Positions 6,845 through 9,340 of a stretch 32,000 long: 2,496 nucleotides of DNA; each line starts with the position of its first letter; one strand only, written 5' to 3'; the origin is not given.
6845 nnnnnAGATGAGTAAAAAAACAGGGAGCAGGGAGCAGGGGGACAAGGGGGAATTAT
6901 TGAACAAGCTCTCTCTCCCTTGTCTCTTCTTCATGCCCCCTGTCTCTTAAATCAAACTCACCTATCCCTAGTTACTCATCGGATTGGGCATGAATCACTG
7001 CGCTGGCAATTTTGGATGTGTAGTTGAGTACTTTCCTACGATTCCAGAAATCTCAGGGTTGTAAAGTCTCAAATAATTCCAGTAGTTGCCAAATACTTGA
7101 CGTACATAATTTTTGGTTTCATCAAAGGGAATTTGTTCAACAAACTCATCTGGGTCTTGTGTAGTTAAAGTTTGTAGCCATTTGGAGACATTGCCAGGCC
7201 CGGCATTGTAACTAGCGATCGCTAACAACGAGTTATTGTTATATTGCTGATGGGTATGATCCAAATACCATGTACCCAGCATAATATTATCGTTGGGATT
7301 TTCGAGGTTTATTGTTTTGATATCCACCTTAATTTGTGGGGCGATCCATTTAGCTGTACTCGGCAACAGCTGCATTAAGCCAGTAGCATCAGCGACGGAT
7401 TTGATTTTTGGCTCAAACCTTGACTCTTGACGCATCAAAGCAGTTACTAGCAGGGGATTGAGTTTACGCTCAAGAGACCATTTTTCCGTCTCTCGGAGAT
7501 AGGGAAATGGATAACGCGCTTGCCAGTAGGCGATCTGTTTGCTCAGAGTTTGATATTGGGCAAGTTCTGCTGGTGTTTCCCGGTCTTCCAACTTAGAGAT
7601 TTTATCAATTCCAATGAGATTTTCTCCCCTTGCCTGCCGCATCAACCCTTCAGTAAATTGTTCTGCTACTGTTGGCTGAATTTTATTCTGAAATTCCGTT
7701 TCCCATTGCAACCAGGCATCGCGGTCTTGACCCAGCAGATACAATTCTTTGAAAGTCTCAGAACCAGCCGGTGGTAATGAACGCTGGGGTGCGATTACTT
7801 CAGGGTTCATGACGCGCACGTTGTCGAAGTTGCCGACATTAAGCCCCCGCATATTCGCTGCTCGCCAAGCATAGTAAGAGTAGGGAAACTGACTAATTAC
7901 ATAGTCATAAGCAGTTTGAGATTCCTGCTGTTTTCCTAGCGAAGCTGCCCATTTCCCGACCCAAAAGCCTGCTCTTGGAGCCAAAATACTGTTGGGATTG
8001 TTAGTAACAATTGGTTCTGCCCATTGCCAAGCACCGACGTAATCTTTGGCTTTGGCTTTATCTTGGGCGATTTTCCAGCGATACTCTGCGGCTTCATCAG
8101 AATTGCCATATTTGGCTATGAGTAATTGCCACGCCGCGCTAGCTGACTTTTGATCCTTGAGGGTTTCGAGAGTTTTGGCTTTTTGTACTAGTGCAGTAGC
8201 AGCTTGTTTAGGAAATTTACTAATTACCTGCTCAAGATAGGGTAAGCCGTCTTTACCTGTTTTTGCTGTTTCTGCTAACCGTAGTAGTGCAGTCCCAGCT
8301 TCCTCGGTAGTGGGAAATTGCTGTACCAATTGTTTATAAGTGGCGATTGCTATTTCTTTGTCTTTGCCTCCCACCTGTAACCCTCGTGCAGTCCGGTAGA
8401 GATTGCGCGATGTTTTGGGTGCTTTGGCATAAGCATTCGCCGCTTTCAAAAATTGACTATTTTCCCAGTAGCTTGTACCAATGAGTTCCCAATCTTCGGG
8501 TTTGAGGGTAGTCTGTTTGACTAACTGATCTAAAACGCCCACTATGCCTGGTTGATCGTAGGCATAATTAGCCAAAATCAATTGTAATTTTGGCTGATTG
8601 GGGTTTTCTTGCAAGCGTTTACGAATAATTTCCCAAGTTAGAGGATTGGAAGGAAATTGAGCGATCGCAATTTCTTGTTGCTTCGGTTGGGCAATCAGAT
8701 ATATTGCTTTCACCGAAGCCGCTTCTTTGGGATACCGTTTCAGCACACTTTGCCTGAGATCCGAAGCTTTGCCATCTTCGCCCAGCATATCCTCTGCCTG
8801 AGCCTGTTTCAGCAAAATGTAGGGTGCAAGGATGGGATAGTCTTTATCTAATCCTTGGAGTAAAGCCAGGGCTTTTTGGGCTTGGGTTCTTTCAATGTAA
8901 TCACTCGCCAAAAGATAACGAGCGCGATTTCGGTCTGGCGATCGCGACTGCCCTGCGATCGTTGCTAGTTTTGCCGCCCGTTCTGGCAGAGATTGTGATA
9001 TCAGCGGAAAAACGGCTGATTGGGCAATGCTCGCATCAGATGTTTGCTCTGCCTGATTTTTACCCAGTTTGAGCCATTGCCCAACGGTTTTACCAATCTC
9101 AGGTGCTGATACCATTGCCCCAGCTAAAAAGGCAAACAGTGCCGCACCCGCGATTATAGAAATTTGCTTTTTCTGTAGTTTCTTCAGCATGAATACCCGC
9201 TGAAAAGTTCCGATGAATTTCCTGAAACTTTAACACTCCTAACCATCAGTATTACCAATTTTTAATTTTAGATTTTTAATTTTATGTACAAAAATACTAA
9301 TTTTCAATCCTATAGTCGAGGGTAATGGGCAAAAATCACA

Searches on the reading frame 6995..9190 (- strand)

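Call 41: search_protein_families(library=pfam, proteins=[window:6995-9190:-], max_evalue=0.00001)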
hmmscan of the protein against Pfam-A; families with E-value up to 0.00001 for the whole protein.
window:6995-9190:- (731 aa): 2 families
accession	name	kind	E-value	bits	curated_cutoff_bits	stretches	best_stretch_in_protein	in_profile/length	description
PF01464.25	SLT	-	5.7e-32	110.2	21.3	1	569-681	4-114/117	Transglycosylase SLT domain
PF13174.12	TPR_6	-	4.1e-09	36.9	26.3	0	264-294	3-32/33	Tetratricopeptide repeat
